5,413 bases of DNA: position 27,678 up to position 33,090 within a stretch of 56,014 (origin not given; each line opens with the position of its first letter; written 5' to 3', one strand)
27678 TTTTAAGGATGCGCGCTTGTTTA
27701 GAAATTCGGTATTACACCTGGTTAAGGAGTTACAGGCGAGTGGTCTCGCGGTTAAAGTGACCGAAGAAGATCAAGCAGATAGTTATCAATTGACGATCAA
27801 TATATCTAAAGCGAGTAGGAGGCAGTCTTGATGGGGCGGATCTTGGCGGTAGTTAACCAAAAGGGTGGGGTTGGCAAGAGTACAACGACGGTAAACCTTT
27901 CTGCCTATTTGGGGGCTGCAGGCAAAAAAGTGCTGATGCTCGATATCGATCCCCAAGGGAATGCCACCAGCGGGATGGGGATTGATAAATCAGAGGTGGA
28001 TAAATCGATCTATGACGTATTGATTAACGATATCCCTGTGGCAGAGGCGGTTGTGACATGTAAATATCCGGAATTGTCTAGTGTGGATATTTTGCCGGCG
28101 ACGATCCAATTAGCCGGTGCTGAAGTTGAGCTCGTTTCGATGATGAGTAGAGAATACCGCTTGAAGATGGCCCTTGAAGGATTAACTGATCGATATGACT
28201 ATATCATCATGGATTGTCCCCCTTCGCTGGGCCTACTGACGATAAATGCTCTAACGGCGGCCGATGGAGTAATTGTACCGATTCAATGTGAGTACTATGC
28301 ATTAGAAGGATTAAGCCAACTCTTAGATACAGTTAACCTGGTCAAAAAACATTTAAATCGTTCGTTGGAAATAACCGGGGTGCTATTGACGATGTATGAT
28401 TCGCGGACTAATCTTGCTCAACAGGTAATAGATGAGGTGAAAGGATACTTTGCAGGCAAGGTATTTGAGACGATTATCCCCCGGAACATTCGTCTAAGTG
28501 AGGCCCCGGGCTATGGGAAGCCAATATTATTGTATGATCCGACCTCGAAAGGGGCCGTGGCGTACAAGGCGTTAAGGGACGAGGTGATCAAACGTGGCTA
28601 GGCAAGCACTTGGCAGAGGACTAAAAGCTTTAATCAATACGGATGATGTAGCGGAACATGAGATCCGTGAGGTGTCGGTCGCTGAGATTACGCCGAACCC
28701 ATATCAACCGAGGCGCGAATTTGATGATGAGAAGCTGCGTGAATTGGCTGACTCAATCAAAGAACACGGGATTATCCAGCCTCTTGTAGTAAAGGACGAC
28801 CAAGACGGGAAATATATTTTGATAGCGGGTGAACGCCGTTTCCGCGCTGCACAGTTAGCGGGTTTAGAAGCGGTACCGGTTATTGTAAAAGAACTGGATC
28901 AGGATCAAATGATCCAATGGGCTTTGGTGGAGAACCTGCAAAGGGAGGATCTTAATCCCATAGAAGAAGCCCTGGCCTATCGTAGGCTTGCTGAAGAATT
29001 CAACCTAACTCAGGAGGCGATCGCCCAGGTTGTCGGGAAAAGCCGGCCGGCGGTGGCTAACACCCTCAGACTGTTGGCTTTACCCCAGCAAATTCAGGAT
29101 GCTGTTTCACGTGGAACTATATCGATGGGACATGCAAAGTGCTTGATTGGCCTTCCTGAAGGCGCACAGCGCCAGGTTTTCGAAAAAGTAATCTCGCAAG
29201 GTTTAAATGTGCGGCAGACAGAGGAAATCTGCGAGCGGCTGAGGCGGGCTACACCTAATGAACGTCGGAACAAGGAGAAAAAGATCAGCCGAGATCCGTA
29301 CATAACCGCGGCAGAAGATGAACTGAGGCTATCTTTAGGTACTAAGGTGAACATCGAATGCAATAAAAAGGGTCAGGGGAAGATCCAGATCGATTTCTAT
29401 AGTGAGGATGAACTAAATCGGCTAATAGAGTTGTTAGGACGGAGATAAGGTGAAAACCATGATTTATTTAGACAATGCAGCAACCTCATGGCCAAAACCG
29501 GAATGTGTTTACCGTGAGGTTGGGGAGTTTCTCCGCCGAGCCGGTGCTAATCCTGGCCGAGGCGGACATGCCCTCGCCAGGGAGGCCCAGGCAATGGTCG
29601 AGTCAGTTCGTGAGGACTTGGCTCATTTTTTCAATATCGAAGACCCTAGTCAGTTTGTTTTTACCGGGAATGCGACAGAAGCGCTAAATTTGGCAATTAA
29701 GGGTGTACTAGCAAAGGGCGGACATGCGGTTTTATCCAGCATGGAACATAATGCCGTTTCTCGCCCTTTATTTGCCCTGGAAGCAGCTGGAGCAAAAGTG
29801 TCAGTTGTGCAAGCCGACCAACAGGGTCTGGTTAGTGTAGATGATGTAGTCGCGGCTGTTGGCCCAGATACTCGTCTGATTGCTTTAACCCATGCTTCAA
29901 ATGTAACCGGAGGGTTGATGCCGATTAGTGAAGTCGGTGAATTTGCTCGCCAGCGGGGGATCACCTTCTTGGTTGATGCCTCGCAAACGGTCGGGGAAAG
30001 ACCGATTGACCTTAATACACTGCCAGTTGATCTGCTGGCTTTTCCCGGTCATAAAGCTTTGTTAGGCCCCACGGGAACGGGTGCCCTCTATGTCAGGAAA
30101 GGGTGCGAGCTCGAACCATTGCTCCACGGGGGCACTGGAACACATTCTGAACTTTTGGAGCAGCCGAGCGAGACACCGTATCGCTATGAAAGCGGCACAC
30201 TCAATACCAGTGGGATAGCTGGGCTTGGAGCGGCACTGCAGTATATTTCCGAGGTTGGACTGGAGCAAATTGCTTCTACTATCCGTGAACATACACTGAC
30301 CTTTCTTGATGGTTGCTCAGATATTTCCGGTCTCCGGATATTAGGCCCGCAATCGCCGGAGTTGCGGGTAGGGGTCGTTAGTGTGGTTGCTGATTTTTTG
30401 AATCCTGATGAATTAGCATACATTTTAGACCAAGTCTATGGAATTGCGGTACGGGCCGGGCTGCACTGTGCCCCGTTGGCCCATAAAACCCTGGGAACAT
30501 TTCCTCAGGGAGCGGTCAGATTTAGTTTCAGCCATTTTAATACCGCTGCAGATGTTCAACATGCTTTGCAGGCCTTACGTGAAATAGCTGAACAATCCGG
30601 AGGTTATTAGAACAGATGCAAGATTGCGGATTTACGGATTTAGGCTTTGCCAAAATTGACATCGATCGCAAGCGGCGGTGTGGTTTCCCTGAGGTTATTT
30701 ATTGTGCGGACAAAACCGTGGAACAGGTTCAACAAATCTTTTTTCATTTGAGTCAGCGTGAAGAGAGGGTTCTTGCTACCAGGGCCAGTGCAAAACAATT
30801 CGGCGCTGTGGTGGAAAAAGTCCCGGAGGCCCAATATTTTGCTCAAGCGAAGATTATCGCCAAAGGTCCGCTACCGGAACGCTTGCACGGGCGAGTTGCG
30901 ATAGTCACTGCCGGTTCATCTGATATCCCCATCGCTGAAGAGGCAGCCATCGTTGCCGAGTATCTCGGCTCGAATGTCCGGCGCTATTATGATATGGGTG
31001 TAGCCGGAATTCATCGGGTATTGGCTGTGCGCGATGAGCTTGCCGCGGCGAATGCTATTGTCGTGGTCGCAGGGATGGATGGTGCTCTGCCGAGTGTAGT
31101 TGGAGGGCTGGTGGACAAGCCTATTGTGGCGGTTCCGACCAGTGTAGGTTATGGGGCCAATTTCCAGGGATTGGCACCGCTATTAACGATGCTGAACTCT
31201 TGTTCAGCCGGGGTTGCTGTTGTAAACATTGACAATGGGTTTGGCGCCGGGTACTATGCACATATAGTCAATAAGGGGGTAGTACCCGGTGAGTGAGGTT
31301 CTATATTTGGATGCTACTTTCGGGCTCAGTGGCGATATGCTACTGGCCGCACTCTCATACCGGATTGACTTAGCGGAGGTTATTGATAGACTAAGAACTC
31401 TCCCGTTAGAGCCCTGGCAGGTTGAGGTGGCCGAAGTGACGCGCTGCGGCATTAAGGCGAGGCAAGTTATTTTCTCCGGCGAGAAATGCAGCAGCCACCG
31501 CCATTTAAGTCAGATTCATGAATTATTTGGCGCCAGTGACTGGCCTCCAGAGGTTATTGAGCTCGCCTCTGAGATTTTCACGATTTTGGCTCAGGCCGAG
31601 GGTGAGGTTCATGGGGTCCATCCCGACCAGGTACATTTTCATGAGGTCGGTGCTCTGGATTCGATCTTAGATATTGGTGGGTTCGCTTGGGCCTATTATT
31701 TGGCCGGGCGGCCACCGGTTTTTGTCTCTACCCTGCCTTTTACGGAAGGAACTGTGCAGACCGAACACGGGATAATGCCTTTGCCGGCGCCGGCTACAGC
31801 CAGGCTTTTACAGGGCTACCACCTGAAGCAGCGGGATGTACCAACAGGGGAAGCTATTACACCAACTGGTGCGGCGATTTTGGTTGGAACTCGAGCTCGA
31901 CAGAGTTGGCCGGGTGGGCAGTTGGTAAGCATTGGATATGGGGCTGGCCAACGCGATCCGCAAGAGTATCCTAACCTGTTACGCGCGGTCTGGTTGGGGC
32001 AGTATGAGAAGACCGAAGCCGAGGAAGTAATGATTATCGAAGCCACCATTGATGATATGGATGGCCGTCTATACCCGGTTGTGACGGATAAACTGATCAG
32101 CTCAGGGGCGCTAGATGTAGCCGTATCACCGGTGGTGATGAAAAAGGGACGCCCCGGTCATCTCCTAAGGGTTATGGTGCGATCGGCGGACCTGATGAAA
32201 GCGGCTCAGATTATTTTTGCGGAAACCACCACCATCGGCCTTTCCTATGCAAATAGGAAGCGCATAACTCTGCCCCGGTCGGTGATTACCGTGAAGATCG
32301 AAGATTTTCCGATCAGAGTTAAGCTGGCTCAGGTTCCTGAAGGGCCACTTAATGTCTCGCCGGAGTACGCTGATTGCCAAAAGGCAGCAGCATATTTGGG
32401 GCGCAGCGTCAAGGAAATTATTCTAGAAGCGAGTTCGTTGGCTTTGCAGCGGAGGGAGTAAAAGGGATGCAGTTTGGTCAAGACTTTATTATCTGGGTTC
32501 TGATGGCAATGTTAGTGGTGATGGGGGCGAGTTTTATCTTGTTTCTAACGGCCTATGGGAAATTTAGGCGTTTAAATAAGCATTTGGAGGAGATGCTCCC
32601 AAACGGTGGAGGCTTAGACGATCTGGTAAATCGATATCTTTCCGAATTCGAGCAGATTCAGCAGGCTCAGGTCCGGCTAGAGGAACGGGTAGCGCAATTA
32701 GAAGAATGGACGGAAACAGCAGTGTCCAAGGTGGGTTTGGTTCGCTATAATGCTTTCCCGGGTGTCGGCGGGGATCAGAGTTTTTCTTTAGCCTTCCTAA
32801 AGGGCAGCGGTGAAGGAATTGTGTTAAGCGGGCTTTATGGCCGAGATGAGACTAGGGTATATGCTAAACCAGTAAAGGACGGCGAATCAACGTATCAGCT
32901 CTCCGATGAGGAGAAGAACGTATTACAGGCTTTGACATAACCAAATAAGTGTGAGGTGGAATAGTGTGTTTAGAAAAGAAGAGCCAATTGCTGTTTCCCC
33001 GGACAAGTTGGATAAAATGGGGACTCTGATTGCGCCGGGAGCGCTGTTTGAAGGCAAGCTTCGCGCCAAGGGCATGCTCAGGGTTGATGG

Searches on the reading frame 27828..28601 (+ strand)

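Call 32: search_protein_families(library=pfam, proteins=[window:27828-28601:+], max_evalue=0.001)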
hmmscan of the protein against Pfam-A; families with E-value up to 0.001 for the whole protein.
window:27828-28601:+ (257 aa): 8 families
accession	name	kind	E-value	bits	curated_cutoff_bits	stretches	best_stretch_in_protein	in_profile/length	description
PF13614.12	AAA_31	-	3e-69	232.9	27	1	4-182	2-177/177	AAA domain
PF01656.29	CbiA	-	7.9e-29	100.6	25.4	1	6-233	1-125/125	CobQ/CobB/MinD/ParA nucleotide binding domain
PF10609.15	ParA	-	3.1e-12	46.9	27.1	1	4-160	4-151/246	NUBPL iron-transfer P-loop NTPase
PF09140.17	MipZ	-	5.2e-12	46.1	20.7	2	5-43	2-40/262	ATPase MipZ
PF00142.24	Fer4_NifH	-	6.6e-10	39.4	25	1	9-50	5-46/271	4Fe-4S iron sulfur cluster binding proteins, NifH/frxC family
PF06564.18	CBP_BcsQ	-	9.7e-08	32.2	21.3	1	5-247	3-227/234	Cellulose biosynthesis protein BcsQ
PF02374.21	ArsA_ATPase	-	1.6e-05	24.8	24.3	1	9-61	6-58/305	Anion-transporting ATPase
PF03308.22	MeaB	-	0.00069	19.1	23.1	0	13-49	42-78/273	Methylmalonyl Co-A mutase-associated GTPase MeaB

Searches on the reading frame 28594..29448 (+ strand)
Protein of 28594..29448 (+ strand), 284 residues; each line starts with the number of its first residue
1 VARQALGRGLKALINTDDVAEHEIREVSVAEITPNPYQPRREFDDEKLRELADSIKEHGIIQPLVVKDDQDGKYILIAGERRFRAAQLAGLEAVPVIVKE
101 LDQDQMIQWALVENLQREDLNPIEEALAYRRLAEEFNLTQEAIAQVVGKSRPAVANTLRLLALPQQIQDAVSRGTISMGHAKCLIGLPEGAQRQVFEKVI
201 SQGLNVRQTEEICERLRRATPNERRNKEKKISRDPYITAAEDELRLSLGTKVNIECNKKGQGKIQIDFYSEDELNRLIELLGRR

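Call 32: search_protein_families(library=pfam, proteins=[window:28594-29448:+], max_evalue=0.001)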
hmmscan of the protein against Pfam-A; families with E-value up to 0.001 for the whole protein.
window:28594-29448:+ (284 aa): 3 families
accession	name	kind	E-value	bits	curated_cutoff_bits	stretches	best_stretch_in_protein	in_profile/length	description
PF17762.8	HTH_ParB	-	1.4e-38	131.6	22.6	1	118-216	1-100/102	ParB HTH domain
PF02195.25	ParB_N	-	2.7e-37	127.1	26.3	1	23-116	2-95/95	ParB N-terminal domain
PF23552.2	ParB_C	-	4.1e-12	45.8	23.8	1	233-281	1-49/50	ParB dimerisation domain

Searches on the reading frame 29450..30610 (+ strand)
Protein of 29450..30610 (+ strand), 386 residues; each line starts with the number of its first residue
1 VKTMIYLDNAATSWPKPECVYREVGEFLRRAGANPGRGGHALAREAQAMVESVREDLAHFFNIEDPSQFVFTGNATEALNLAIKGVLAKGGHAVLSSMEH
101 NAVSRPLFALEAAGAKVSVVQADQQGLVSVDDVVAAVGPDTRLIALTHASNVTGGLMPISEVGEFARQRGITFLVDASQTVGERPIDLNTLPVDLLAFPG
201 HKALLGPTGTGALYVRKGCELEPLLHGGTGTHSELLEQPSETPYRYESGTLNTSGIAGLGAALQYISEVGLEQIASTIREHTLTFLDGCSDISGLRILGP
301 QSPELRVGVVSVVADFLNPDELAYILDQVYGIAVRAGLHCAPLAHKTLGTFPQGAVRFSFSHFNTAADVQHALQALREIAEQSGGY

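Call 32: search_protein_families(library=pfam, proteins=[window:29450-30610:+], max_evalue=0.001)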
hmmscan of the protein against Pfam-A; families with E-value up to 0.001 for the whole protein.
window:29450-30610:+ (386 aa): 4 families
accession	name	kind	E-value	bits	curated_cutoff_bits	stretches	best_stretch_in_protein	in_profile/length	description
PF00266.25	Aminotran_5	-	8.8e-94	314.9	21.5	1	5-370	1-369/371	Aminotransferase class-V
PF01212.27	Beta_elim_lyase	-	7.3e-07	29.2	27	1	50-209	34-206/288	Beta-eliminating lyase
PF01041.23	DegT_DnrJ_EryC1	-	1.5e-06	28.1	19.8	1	70-182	43-151/360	DegT/DnrJ/EryC1/StrS aminotransferase family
PF01053.26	Cys_Met_Meta_PP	-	0.00061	18.9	27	1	48-180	52-177/381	Cys/Met metabolism PLP-dependent enzyme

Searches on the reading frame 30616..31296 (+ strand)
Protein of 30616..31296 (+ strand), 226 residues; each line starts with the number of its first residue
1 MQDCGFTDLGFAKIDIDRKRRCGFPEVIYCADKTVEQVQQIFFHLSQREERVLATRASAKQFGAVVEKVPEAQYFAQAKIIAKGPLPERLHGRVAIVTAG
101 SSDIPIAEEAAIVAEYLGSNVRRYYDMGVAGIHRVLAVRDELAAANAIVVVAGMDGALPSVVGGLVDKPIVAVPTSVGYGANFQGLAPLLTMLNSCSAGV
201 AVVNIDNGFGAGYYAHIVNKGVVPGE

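Call 34: search_protein_families(library=pfam, proteins=[window:30616-31296:+], max_evalue=0.001)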
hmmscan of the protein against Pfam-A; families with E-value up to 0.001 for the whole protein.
window:30616-31296:+ (226 aa): 1 family
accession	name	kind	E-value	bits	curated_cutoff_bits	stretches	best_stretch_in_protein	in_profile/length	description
PF00731.26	AIRC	-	2.6e-12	47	30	1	93-216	1-124/148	AIR carboxylase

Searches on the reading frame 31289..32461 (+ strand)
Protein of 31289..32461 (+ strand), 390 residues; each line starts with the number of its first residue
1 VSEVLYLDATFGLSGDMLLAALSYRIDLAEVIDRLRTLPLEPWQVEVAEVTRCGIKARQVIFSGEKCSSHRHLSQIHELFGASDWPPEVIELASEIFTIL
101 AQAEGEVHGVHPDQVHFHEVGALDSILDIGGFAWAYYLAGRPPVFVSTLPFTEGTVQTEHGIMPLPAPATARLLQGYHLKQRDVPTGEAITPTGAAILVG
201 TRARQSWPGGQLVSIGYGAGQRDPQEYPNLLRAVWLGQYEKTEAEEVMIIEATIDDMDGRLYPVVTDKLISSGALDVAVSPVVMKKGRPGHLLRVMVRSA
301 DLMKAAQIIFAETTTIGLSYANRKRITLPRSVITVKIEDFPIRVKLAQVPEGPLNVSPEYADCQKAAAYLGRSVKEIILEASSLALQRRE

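Call 34: search_protein_families(library=pfam, proteins=[window:31289-32461:+], max_evalue=0.001)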
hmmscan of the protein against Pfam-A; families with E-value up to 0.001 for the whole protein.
window:31289-32461:+ (390 aa): 1 family
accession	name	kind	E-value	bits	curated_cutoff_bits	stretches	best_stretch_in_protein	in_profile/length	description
PF01969.22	Ni_insertion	-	1.4e-113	380.3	22.1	1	5-377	1-374/375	Nickel insertion protein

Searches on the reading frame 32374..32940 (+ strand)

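Call 34: search_protein_families(library=pfam, proteins=[window:32374-32940:+], max_evalue=0.001)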
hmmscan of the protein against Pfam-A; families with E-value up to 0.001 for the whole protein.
window:32374-32940:+ (188 aa): 1 family
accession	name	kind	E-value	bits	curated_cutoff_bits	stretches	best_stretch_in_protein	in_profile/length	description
PF14584.11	DUF4446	-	1e-40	139.6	27.4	1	42-185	2-147/150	Protein of unknown function (DUF4446)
